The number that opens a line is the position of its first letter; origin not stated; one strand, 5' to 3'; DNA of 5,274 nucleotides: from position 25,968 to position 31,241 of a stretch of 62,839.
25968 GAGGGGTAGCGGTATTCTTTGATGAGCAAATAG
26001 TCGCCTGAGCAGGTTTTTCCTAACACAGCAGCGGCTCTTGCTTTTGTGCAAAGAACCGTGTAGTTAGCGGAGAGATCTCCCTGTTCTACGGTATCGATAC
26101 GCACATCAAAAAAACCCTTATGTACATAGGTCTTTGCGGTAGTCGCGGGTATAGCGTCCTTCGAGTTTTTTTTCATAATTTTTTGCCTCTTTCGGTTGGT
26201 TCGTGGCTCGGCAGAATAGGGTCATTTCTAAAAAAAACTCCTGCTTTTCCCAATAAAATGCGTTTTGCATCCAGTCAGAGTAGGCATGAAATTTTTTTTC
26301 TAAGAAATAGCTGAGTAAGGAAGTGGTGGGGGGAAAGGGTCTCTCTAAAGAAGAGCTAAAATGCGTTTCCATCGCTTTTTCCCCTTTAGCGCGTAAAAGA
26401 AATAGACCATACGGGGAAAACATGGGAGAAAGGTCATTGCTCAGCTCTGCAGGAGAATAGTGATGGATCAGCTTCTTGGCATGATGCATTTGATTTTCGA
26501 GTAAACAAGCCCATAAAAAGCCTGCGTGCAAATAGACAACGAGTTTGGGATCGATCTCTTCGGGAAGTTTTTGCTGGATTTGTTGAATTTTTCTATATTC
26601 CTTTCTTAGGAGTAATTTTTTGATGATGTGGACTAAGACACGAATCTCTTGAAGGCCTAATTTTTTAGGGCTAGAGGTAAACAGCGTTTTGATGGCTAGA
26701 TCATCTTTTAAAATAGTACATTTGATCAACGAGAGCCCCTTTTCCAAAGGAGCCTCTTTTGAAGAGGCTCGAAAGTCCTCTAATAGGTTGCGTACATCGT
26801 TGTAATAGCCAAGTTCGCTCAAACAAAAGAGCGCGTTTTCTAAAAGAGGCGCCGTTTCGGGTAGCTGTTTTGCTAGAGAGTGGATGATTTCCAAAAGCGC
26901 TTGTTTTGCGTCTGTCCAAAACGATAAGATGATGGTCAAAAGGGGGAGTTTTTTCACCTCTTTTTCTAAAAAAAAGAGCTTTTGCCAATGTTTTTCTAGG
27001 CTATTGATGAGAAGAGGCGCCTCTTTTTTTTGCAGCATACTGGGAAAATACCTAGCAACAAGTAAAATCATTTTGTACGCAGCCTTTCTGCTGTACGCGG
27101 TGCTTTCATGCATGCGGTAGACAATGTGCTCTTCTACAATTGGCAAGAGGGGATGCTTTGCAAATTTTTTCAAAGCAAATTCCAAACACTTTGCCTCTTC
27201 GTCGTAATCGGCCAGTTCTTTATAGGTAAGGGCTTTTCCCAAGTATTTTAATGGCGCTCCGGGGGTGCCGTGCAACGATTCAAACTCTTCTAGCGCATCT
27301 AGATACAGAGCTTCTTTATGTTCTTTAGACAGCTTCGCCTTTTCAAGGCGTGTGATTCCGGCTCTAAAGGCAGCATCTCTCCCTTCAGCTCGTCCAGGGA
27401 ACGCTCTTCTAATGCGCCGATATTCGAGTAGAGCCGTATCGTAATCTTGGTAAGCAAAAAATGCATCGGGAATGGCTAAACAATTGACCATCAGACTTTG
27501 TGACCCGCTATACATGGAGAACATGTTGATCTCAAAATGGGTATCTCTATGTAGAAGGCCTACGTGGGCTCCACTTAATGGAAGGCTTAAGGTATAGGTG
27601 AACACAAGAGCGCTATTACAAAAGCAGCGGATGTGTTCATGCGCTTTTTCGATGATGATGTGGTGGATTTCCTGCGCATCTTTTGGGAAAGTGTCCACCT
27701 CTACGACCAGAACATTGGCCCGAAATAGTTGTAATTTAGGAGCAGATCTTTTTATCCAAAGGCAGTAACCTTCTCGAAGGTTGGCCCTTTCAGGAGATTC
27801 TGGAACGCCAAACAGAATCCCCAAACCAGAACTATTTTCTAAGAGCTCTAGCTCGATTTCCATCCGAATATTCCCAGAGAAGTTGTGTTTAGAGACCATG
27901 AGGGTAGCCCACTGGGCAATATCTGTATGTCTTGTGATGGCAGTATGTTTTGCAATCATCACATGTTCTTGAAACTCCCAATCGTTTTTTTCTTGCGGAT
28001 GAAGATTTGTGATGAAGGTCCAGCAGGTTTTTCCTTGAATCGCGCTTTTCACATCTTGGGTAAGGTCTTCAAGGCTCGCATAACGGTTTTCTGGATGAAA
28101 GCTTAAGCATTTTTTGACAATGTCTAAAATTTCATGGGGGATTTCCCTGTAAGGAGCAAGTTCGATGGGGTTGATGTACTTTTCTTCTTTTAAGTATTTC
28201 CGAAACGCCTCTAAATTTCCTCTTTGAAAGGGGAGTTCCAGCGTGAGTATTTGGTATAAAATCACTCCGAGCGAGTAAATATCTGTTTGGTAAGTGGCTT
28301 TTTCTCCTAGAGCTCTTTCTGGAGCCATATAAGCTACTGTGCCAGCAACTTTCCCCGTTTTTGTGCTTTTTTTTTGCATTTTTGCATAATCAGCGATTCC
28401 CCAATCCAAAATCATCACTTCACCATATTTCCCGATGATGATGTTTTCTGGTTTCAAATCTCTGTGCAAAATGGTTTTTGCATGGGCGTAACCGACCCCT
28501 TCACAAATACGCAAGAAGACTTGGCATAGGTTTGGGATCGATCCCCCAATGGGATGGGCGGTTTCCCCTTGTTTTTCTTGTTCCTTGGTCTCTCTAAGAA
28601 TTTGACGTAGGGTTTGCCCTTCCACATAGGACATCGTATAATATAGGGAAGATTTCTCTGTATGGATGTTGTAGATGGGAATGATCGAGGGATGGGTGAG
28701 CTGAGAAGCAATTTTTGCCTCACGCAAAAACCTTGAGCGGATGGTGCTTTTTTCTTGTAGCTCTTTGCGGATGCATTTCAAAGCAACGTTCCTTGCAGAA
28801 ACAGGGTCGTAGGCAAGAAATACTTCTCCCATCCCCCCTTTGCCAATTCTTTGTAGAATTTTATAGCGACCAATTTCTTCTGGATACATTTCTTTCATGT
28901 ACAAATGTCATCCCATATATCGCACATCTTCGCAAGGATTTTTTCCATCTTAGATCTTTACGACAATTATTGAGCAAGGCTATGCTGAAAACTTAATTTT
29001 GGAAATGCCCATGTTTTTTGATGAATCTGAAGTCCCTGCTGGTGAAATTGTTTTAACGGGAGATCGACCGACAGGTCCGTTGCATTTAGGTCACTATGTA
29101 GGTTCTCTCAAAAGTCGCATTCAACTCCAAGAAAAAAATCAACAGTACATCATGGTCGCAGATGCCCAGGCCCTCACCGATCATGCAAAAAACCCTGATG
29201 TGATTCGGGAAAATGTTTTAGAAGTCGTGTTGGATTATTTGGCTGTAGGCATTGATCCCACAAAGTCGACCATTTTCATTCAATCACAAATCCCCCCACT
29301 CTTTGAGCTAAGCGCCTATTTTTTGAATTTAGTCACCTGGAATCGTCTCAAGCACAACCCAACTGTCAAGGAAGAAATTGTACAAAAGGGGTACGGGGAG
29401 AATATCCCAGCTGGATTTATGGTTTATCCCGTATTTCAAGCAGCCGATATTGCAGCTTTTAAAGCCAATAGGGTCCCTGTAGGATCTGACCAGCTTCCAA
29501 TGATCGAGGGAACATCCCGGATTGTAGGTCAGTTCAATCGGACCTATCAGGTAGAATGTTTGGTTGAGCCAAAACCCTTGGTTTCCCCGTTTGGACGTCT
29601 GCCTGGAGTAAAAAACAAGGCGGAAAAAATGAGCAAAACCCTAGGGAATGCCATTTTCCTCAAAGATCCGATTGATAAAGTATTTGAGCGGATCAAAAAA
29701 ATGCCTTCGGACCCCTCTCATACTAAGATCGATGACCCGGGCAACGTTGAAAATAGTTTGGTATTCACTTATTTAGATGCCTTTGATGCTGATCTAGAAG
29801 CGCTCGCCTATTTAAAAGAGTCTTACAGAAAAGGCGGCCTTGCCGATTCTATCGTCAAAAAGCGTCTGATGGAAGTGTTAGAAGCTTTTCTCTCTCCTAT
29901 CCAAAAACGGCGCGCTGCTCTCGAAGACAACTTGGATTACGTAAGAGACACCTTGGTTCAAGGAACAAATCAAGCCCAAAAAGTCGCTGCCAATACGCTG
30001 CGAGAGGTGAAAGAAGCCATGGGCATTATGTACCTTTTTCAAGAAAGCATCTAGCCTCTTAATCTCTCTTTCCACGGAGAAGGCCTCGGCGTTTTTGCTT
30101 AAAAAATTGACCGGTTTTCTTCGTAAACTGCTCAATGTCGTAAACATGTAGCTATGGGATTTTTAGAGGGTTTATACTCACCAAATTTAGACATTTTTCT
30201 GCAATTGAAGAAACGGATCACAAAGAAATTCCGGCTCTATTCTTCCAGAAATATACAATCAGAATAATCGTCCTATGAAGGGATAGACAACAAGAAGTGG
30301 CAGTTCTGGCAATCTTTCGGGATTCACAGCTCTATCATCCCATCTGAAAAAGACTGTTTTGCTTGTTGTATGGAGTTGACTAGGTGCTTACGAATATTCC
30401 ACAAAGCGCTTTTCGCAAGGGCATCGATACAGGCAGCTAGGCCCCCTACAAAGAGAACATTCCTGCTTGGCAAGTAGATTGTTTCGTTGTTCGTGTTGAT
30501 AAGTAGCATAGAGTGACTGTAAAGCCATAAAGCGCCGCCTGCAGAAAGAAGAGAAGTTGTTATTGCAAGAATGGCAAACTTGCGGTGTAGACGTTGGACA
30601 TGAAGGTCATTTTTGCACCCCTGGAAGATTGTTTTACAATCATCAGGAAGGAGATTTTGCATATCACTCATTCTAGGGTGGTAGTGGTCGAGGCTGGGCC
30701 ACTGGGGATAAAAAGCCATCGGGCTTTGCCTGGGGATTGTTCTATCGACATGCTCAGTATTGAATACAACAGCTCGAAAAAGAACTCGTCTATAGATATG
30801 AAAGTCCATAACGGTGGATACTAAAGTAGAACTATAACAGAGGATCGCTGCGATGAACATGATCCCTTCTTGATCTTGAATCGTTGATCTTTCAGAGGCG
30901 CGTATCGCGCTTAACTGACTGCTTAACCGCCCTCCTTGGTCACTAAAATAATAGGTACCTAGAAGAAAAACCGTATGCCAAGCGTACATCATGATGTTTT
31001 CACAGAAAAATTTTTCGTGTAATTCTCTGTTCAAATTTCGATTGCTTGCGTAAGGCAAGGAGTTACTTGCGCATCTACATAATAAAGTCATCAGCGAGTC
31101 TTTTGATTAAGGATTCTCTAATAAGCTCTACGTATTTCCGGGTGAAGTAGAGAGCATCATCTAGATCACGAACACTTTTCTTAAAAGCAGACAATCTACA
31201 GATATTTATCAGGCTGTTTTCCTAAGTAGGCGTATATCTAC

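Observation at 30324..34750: Same-strand accessory cluster: membrane-anchored helical-repeat protein, small TM protein, membrane-anchored GH1-like glycosidase and a polytopic membrane protein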

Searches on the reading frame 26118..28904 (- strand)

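Call 55: search_protein_families(library=ncbifam, proteins=[window:26118-28904:-], max_evalue=0.00001)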
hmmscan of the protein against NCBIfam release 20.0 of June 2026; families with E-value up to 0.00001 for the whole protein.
window:26118-28904:- (928 aa): 13 families
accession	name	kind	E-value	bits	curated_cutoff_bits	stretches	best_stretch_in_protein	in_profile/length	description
NF009651.0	PRK13184.1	equivalog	5.6e-236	785.7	839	1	11-914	1-923/932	serine/threonine-protein kinase PknD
NF033483.0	PknB_PASTA_kin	equivalog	1.8e-74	251.8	450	1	12-293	7-273/563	Stk1 family PASTA domain-containing Ser/Thr kinase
NF052427.1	StpK7MSMEG_1200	equivalog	4.3e-49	167.5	900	1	8-323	3-305/601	serine/threonine protein kinase StpK7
NF047741.1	antiphage_MADS6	equivalog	1.6e-41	142.6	460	2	128-295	303-467/612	methylation-associated defense system protein kinase MAD6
TIGR03903.1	TOMM_kin_cyc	equivalog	8.3e-28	96.8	705.75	1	38-224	4-187/1267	TOMM system kinase/cyclase fusion protein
NF038150.1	lanthi_synth_IV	equivalog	2.4e-26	92.3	650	1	12-313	189-475/851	class IV lanthionine synthetase LanL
NF053615.1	SerThrKinAfsKStmc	equivalog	4e-22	78.7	1300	1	7-241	8-229/809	protein serine/threonine kinase AfsK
NF033442.0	BREX_PglW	equivalog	1.2e-19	69.6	990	1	131-286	319-484/1391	BREX system serine/threonine kinase PglW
NF038151.1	lanthi_synth_III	equivalog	1.8e-13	49.8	575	1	13-221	221-424/833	class III lanthionine synthetase LanKC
NF043056.1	T4SS_LegK1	equivalog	2.7e-13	49.3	550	1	30-217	96-281/516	Dot/Icm T4SS effector kinase LegK1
TIGR03724.2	arch_bud32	equivalog_domain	2e-09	37.2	125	1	48-178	29-138/193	KEOPS complex kinase/ATPase Bud32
NF058632.1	SerThrKinPrkT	equivalog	4.3e-08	32.5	280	1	13-159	22-152/322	serine/threonine protein kinase PrkT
NF007174.0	PRK09605.1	equivalog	4.2e-06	25.5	447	1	46-177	370-479/535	bifunctional N(6)-L-threonylcarbamoyladenine synthase/serine/threonine protein kinase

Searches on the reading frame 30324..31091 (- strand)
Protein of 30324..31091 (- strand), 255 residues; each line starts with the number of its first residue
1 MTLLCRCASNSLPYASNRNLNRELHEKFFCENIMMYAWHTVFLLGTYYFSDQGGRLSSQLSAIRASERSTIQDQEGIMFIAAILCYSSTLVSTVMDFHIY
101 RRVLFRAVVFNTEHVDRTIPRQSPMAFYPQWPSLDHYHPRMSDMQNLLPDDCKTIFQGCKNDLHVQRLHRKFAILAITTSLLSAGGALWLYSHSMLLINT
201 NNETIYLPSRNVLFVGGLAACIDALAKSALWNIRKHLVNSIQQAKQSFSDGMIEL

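Call 3: search_protein_families(library=pfam, proteins=[window:30324-31091:-], max_evalue=1)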
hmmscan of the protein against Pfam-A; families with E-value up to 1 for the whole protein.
window:30324-31091:- (255 aa): 0 families

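Call 4: search_protein_families(library=ncbifam, proteins=[window:30324-31091:-], max_evalue=1)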
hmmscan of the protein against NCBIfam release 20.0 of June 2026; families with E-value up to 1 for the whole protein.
window:30324-31091:- (255 aa): 0 families

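Call 18: find_homologous_proteins(query=window:30324-31091:-, max_evalue=0.01)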
Query window:30324-31091:- (255 aa): 1 proteins with E <= 0.01 among 544 candidates.
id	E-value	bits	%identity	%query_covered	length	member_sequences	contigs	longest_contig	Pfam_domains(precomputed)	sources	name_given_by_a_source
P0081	2.5e-170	582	100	100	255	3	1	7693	-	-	-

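Call 37: find_encoding_contigs(protein=P0081, flank=10000, max_places=6)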
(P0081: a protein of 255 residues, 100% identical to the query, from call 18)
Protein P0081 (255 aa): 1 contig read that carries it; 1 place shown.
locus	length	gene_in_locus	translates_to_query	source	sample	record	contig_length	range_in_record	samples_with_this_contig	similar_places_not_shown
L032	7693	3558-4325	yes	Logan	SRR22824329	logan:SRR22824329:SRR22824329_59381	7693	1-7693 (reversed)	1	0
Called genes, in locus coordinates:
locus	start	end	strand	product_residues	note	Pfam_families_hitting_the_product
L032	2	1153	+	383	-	?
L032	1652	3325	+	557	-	PF00232:Glyco_hydro_1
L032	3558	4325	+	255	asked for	-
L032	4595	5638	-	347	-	PF00579:tRNA-synt_1b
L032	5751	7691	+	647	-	?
